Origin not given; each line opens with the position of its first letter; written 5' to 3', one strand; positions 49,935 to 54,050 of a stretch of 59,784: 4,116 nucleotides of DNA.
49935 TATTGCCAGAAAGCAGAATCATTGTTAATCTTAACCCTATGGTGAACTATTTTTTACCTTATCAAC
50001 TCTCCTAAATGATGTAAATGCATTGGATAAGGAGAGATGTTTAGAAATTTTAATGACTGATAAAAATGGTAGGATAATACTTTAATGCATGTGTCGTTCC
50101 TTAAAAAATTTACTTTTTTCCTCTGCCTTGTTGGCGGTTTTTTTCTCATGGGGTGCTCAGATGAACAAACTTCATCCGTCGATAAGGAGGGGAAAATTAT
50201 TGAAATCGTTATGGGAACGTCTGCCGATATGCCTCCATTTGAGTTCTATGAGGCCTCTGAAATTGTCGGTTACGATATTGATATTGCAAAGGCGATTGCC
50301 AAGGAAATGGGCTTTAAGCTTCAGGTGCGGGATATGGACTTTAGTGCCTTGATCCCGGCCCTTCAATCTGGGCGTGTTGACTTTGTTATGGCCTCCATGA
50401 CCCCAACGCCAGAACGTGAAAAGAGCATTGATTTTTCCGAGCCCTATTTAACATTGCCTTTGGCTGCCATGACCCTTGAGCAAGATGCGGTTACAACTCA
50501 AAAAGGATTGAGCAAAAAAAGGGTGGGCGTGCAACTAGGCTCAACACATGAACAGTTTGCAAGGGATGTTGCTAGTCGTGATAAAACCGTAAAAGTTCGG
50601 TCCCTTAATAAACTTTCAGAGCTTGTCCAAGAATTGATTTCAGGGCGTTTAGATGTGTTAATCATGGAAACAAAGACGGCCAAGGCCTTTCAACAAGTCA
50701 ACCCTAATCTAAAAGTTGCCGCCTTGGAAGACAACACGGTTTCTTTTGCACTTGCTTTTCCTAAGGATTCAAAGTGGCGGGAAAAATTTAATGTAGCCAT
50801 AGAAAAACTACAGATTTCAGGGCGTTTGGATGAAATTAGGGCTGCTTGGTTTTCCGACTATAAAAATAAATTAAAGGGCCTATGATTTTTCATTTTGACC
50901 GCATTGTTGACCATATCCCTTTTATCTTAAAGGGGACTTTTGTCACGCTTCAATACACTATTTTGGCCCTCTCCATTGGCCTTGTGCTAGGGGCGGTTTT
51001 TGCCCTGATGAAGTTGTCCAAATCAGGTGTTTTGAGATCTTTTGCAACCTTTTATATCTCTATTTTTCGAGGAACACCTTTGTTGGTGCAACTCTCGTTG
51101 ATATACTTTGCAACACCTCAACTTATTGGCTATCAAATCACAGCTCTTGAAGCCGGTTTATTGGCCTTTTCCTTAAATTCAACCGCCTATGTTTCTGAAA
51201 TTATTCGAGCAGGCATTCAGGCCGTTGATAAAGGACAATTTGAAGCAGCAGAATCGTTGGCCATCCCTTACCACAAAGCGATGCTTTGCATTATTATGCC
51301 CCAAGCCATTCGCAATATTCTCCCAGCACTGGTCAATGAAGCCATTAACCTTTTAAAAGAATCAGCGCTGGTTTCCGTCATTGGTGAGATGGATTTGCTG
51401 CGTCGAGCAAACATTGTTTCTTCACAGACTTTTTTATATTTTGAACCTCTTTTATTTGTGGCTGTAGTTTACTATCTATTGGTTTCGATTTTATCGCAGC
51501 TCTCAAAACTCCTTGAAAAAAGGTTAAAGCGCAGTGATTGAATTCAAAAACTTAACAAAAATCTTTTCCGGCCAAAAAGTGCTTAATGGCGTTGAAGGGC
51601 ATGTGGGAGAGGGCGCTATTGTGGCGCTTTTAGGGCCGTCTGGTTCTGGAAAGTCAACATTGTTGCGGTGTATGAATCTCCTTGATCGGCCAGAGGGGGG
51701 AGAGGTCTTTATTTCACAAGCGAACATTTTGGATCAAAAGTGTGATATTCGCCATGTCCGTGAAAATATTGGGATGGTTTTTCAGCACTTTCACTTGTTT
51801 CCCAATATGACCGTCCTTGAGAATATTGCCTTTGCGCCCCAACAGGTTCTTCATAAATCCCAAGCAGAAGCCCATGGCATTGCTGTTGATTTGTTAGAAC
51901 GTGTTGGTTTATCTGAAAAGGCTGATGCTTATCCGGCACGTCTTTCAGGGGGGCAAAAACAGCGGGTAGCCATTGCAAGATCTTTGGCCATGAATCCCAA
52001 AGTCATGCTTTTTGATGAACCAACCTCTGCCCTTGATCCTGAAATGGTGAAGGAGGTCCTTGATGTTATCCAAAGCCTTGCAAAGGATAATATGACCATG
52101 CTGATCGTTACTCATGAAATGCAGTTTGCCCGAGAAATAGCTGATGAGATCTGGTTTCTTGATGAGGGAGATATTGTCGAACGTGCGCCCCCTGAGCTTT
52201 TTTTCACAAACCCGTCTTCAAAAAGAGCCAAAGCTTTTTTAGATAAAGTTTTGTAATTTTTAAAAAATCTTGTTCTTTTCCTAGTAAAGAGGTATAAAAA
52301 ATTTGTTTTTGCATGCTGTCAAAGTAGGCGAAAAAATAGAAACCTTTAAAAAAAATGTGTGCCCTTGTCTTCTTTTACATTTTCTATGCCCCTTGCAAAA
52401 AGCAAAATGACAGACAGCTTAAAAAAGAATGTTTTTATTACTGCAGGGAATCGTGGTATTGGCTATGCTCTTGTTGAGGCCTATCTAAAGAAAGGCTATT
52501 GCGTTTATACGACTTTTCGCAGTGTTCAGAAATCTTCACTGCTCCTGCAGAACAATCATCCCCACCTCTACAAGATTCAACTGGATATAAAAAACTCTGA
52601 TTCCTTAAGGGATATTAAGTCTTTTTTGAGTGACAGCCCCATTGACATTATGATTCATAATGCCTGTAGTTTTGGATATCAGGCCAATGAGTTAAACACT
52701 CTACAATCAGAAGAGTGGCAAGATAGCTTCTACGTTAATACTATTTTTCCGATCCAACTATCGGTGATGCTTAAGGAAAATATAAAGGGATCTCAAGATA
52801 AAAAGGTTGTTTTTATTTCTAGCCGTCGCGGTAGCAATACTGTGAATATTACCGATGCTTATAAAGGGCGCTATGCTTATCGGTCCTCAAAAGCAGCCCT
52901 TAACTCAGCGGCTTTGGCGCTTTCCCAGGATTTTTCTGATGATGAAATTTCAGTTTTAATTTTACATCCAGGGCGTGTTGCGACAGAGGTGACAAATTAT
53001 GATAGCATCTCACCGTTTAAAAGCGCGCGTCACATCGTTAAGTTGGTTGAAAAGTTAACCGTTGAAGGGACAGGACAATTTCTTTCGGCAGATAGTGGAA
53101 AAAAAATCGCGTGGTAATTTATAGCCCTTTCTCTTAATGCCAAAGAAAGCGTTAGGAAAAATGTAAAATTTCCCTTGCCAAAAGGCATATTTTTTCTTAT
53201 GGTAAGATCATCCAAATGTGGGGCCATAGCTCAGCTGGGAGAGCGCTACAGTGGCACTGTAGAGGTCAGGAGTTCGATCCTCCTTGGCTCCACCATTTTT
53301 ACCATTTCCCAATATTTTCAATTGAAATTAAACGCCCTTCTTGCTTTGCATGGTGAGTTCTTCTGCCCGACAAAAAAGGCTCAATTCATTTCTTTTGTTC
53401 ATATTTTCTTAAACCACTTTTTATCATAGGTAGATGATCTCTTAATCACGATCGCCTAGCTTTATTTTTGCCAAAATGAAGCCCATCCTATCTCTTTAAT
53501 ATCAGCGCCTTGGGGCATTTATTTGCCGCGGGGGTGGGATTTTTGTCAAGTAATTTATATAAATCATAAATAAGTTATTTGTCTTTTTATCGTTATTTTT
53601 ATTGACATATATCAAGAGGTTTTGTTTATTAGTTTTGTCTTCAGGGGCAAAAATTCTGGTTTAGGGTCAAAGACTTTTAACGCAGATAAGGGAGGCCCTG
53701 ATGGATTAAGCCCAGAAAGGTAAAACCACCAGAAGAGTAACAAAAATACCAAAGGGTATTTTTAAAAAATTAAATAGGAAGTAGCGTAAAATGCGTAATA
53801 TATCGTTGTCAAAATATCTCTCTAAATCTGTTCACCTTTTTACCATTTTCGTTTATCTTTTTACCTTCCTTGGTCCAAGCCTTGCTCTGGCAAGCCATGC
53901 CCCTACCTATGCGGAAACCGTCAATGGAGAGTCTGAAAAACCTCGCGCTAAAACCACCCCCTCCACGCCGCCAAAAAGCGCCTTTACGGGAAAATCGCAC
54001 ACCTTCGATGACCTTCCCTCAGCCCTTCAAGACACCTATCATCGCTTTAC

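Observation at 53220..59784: Giant CdiA/FhaB-like exoprotein gene next to tRNA-Ala, with no transporter gene upstream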

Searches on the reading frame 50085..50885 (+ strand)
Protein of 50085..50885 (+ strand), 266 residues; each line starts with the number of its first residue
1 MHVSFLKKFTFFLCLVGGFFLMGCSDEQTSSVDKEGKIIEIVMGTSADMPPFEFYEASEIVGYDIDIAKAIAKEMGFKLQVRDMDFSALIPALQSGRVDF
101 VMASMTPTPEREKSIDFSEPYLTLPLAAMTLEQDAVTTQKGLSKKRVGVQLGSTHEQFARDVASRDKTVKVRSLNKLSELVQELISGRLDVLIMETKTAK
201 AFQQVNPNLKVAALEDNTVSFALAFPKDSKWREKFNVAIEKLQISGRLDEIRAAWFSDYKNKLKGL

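Call 44: find_encoding_contigs(protein=window:50085-50885:+, flank=10000)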
Protein window:50085-50885:+ (266 aa): 2 contigs read that carry it; 1 place shown.
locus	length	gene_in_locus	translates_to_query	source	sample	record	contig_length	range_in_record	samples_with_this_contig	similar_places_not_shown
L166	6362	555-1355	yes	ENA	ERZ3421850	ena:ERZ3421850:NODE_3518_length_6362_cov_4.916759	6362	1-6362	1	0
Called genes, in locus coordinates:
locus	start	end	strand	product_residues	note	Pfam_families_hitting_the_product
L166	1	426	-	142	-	?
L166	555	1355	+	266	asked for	PF00497:SBP_bac_3, PF10613:Lig_chan-Glu_bd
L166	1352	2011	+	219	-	PF00528:BPD_transp_1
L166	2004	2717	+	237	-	PF00005:ABC_tran, PF02463:SMC_N (weak), PF13304:AAA_21 (weak)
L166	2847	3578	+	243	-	PF00106:adh_short, PF13561:adh_short_C2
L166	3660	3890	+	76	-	-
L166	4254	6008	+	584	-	-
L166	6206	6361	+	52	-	?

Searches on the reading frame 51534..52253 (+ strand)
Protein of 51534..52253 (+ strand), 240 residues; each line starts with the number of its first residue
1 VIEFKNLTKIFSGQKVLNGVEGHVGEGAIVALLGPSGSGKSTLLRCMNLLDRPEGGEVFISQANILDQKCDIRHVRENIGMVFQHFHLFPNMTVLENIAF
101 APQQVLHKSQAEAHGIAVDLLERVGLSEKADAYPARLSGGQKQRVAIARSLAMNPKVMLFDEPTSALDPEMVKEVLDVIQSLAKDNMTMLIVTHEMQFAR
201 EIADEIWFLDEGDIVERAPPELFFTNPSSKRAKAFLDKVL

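Call 30: find_related_loci(query=window:51534-52253:+, collection=genome_contigs, flank=10000)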
Query window:51534-52253:+ (240 aa) in genome_contigs; peptide patterns used: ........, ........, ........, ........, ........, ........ (x = any residue, [..] = any of these).
600 stretches matched a pattern (row limit reached: there are more); 597 encode a relative of the query (tblastn E <= 1e-3); the best 80 are kept; 80 distinct loci.
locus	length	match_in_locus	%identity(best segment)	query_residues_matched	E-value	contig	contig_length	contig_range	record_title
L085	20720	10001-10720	62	1-240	2e-100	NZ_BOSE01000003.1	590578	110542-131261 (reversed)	Paenibacillus montaniterrae strain J40TS1 sequence03, whole genome shotgun sequence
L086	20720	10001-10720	63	1-240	4e-100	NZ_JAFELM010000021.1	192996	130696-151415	Bacillus suaedaesalsae strain RD4P76 338, whole genome shotgun sequence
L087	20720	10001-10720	63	1-240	4e-100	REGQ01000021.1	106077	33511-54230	Paenibacillaceae bacterium strain CAVE-418 NODE_25_length_106077_cov_188.270453, whole genome shotgun sequence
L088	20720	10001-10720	64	1-240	1e-98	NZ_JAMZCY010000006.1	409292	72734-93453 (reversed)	Cohnella sp. WQ 127256 Scaffold5_1, whole genome shotgun sequence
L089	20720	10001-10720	63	1-240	9e-99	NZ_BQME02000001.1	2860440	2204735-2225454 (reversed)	Paenibacillus sp. L3-i20 sequence1, whole genome shotgun sequence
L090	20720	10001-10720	63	1-240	7e-99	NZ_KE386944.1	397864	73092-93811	Alkalicoccus chagannorensis DSM 18086 G477DRAFT_scaffold00002.2, whole genome shotgun sequence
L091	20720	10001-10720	63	1-240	8e-99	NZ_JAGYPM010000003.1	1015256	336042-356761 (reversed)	Cytobacillus citreus strain FJAT-49705 Scaffold3, whole genome shotgun sequence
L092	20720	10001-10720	63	1-240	2e-98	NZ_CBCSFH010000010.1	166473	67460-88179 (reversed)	Mesobacillus thioparans strain CIP109765T isolate CIP109765T NODE_0010, whole genome shotgun sequence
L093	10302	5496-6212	60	2-240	5e-98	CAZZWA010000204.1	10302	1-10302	MAG: uncultured Microcoleus sp. isolate Brown_AE.bin.1 genome assembly, contig: NODE_1526_length_10302_cov_10.655997, wh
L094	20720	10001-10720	58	1-240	3e-97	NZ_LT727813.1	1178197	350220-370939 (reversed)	Oceanobacillus sojae strain SK-2, whole genome shotgun sequence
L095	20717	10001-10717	62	2-240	2e-97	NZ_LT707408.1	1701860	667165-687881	Bacillus dakarensis strain Marseille-P3515T, whole genome shotgun sequence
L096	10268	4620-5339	61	1-240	1e-96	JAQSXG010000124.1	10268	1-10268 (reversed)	MAG: Neobacillus sp. isolate L_E1_T20_A_bin.13 scaffold_10671, whole genome shotgun sequence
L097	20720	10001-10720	60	1-240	1e-96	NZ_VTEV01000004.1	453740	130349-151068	Sutcliffiella horikoshii strain CH28_1T scaffold4.1, whole genome shotgun sequence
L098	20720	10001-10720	60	1-240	1e-96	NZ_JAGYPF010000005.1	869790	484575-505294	Neobacillus rhizophilus strain FJAT-49825 Scaffold5, whole genome shotgun sequence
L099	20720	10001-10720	60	1-240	3e-96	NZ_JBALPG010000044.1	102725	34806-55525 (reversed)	Neobacillus drentensis strain JJ1435 JJ-1435_contig_46, whole genome shotgun sequence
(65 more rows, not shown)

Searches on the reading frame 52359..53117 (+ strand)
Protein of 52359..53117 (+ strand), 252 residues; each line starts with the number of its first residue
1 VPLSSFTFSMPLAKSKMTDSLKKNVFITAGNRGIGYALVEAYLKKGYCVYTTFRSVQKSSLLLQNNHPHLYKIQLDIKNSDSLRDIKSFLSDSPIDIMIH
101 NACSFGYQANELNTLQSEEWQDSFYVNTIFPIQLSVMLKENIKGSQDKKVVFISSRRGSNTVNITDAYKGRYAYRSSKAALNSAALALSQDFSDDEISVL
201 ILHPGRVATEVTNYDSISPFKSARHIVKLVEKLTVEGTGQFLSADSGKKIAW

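Call 19: search_protein_families(library=ncbifam, proteins=[window:52359-53117:+], max_evalue=0.00001)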
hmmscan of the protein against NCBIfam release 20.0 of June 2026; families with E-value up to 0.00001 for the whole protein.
window:52359-53117:+ (252 aa): 112 families (the best 25 are shown)
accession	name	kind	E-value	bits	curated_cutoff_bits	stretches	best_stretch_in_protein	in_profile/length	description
NF006035.0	PRK08177.1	equivalog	1.6e-32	112.9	251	1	21-252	3-228/228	SDR family oxidoreductase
NF049951.1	HglthnlMButDhIsoH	equivalog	1.3e-22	80.3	350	1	26-252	5-226/226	1-hydroxy-2-glutathionyl-2-methyl-3-butene dehydrogenase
NF006532.0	PRK09009.1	equivalog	1e-21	77.7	330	1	23-252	1-235/235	SDR family oxidoreductase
NF005403.0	PRK06953.1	equivalog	2.2e-21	76.4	254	1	23-252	2-222/222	SDR family oxidoreductase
NF006073.0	PRK08219.1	equivalog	2.2e-19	70.1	218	1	23-211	4-178/227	SDR family oxidoreductase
NF009466.0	PRK12826.1-2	subfamily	2.3e-19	69.8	222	1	23-250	4-233/248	3-oxoacyl-ACP reductase FabG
NF006120.0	PRK08264.1-6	subfamily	6.2e-19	68.5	274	1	22-217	7-194/246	SDR family oxidoreductase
NF005095.0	PRK06523.1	subfamily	1.5e-18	67.2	231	1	22-212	10-191/261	oxidoreductase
NF006118.0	PRK08264.1-4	subfamily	8.2e-17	61.5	279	1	22-232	5-209/244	SDR family oxidoreductase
NF005594.0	PRK07326.1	equivalog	2.2e-16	60.1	271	1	21-213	5-192/237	SDR family oxidoreductase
NF006074.0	PRK08220.1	equivalog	4.8e-16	59.1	312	1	20-211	6-184/251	2,3-dihydro-2,3-dihydroxybenzoate dehydrogenase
NF009383.0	PRK12742.1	equivalog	2.4e-15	56.7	343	1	17-224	1-194/237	SDR family oxidoreductase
NF006119.0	PRK08264.1-5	subfamily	3.8e-15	56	249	1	20-231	4-197/233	SDR family oxidoreductase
NF009464.0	PRK12824.1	subfamily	7e-15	55.4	269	1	23-212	3-190/245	3-oxoacyl-ACP reductase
NF004824.0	PRK06180.1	subfamily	7.4e-15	54.9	298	1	22-225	4-198/279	oxidoreductase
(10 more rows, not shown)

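Call 31: find_encoding_contigs(protein=window:52359-53117:+, flank=10000)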
Protein window:52359-53117:+ (252 aa): no gene with exactly this product is on record in the collection.

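Call 33: find_encoding_contigs(protein=window:52407-53117:+, flank=10000)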
Protein window:52407-53117:+ (236 aa): no gene with exactly this product is on record in the collection.

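Call 50: find_encoding_contigs(protein=window:52386-53117:+, flank=10000, max_places=10)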
Protein window:52386-53117:+ (243 aa): 2 contigs read that carry it; 1 place shown.
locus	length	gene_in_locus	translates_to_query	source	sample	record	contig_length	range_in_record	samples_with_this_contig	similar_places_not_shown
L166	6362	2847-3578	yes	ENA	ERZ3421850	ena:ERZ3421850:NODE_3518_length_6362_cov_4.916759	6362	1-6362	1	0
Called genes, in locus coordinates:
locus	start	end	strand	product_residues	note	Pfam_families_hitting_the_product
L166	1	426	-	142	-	?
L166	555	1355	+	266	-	PF00497:SBP_bac_3, PF10613:Lig_chan-Glu_bd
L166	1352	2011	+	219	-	PF00528:BPD_transp_1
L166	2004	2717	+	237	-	PF00005:ABC_tran, PF02463:SMC_N (weak), PF13304:AAA_21 (weak)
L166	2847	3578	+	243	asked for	PF00106:adh_short, PF13561:adh_short_C2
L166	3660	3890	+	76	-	-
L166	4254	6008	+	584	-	-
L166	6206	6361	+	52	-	?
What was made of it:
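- Tried and rejected: The 50-200-kb contigs on record for the neighbouring genes were never shown, so the sequence past the window end could not be recovered (calls 44, 50).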

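Call 97: find_homologous_proteins(query=window:52386-53117:+, max_evalue=1e-30)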
Query window:52386-53117:+ (243 aa): 83 proteins with E <= 1e-30 among 705 candidates.
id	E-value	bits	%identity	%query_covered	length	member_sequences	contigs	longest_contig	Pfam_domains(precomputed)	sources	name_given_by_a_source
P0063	9.2e-155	530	100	100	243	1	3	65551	PF13561.13,PF00106.32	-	-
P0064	7.4e-112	390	74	96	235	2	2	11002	PF13561.13,PF00106.32,PF01370.28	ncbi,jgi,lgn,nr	ncbi:MAG TPA: hypothetical protein DD412_06560 [Holosporales bacterium]|nr:hypothetical protein [Hol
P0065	1.2e-109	383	72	96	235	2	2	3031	PF13561.13,PF00106.32,PF01370.28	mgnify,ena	mgnify:CR=1 FL=1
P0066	1.3e-108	379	71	96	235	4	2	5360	PF13561.13,PF00106.32,PF01370.28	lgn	-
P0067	5.8e-103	361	68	96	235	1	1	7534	PF13561.13,PF00106.32,PF01370.28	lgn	-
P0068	3.7e-76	273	53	97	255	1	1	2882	PF13561.13,PF00106.32,PF01370.28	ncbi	-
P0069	2.1e-75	271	53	95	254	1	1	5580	PF13561.13,PF00106.32,PF01370.28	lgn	-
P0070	6.2e-73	263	60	86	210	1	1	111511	PF13561.13,PF00106.32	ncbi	-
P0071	1.3e-70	255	56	94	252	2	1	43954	PF13561.13,PF00106.32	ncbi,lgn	ncbi:MAG: SDR family NAD(P)-dependent oxidoreductase [Rickettsiaceae bacterium]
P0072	1.0e-68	249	53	95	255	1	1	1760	PF13561.13,PF00106.32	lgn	-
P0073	5.5e-66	240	50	94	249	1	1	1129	PF13561.13,PF00106.32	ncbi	-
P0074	5.0e-64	234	49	97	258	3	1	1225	PF13561.13,PF00106.32,PF01370.28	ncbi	-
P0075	2.2e-63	231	49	95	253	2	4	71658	PF13561.13,PF00106.32,PF01370.28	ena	-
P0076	1.7e-62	229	47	97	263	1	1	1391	PF13561.13,PF00106.32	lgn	-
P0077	2.7e-62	228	50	95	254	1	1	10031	PF13561.13,PF00106.32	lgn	-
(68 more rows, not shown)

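Call 98: find_encoding_contigs(protein=P0064, flank=10000, max_places=4)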
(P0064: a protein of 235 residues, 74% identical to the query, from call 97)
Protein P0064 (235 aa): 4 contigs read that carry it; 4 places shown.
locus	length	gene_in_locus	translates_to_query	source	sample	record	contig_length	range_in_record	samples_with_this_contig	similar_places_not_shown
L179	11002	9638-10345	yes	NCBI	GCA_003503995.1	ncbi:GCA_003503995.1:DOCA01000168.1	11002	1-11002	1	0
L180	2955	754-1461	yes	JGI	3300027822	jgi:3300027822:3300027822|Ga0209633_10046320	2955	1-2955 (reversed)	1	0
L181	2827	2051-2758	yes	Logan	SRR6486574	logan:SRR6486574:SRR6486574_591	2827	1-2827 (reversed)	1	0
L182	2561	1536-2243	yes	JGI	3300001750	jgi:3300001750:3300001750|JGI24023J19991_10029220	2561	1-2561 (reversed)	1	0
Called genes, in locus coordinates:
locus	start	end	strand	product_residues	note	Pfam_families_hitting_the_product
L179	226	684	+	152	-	PF12802:MarR_2, PF13463:HTH_27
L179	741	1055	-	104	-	-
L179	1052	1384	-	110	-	-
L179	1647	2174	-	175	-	PF06347:SH3_4, PF08239:SH3_3 (faint)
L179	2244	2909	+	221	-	PF01810:LysE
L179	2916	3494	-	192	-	-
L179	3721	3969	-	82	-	-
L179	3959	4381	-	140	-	-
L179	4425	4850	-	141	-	-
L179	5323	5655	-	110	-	PF07345:ATPaseInh_sub_z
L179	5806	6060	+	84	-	PF01722:BolA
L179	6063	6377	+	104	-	PF00462:Glutaredoxin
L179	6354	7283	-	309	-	PF13793:Pribosyltran_N, PF00156:Pribosyltran, PF14572:Pribosyl_synth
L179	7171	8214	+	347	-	PF00497:SBP_bac_3, PF10613:Lig_chan-Glu_bd (faint)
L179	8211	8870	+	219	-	PF00528:BPD_transp_1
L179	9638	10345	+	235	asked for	PF00106:adh_short, PF01370:Epimerase (weak), PF13561:adh_short_C2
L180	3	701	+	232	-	?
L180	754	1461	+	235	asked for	PF00106:adh_short, PF01370:Epimerase (weak), PF13561:adh_short_C2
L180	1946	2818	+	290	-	PF00892:EamA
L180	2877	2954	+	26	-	?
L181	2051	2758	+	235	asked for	PF00106:adh_short, PF01370:Epimerase (weak), PF13561:adh_short_C2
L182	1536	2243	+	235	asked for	PF00106:adh_short, PF01370:Epimerase (weak), PF13561:adh_short_C2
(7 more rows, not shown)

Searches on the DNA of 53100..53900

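Call 92: search_rna_families(source=window, start=53100, end=53900, threshold=evalue, max_evalue=1)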
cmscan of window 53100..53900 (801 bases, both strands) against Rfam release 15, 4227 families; matches with E-value up to 1: 5.
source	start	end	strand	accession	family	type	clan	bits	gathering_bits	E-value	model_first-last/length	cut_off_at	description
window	53220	53292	+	RF00005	tRNA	Gene; tRNA;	CL00001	60.2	29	1.9e-12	1-71/71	no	tRNA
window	53258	53401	-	RF02194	HPnc0260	Gene; antisense;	-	30.1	59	0.55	1-156/156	no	Bacterial antisense RNA HPnc0260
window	53364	53458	-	RF00205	snoR41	Gene; snRNA; snoRNA; CD-box;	CL00068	26.1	40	0.034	1-97/97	no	Small nucleolar RNA R41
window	53524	53581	+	RF03027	RT-6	Gene; sRNA;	-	19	46.7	0.16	1-75/75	no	RT-6 RNA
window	53836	53864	-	RF01759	sucC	Cis-reg;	-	18.3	50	0.43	1-70/70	no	sucC RNA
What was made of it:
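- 53550..53790 (+): Conserved promoter/leader region that travels with the gene. It holds a TTGACA block, a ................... motif and the RBS. No Rfam family matches (call 92).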
